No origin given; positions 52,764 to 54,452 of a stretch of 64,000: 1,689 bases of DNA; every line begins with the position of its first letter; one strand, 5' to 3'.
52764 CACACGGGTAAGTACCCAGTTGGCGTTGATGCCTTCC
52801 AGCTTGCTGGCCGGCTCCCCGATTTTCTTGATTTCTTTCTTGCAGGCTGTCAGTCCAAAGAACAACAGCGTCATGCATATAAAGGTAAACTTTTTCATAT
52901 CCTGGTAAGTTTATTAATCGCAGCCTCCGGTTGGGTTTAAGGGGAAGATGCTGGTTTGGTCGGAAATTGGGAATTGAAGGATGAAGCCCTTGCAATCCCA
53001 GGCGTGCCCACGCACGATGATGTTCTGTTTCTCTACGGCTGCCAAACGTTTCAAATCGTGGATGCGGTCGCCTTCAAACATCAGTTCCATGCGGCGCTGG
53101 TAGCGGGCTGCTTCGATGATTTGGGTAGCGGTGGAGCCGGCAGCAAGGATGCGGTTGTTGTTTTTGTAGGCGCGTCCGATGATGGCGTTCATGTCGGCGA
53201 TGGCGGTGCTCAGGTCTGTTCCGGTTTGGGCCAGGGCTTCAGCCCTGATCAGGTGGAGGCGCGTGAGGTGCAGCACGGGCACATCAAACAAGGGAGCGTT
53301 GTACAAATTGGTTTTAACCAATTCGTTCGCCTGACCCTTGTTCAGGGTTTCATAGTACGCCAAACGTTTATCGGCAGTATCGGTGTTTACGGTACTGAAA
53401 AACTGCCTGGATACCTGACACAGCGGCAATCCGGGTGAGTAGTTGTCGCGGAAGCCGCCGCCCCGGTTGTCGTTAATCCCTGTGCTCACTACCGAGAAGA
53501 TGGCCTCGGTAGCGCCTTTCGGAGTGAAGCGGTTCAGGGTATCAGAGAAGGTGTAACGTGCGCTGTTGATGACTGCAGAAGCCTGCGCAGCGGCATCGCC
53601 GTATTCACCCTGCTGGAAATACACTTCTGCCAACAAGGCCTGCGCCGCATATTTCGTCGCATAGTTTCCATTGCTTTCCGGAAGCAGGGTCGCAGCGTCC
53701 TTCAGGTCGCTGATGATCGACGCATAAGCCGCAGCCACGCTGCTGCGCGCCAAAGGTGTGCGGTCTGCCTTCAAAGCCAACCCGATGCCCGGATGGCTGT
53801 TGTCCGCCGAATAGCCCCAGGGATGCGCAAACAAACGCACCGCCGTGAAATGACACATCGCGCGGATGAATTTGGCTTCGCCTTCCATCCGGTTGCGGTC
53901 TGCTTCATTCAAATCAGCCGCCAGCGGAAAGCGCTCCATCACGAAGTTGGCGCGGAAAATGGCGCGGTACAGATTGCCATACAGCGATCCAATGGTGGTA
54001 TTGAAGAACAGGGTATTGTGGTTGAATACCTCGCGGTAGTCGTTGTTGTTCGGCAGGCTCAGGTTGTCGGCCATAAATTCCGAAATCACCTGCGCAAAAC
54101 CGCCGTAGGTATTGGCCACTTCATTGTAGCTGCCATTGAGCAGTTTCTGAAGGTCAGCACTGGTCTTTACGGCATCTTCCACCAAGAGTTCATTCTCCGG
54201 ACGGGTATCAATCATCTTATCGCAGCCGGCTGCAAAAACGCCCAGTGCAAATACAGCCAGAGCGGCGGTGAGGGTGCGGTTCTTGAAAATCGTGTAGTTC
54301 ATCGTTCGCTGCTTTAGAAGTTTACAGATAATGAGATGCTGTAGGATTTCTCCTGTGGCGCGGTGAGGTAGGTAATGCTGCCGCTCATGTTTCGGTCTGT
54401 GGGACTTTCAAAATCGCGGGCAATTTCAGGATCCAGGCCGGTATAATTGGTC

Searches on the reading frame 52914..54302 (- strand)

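Call 10: search_protein_families(library=ncbifam, proteins=[window:52914-54302:-], max_evalue=0.01)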
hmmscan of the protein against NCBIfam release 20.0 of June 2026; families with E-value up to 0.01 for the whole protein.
window:52914-54302:- (462 aa): 2 families
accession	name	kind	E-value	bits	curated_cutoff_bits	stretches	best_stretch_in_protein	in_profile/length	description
NF033071.0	SusD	exception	1e-07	30.6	725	1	335-439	433-524/558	starch-binding outer membrane lipoprotein SusD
NF033072.0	NanU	exception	4.6e-07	29.3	425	1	91-232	86-228/521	SusD family outer membrane lipoprotein NanU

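Call 11: search_protein_families(library=pfam, proteins=[window:52914-54302:-], max_evalue=0.01)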
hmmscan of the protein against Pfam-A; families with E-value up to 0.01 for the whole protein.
window:52914-54302:- (462 aa): 2 families
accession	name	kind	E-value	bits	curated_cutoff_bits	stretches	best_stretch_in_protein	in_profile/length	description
PF14322.12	SusD-like_3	-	1.2e-24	88.1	27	1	32-228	4-190/191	Starch-binding associating with outer membrane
PF07980.17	SusD_RagB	-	4.4e-09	36.8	23.1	1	340-425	155-240/297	SusD family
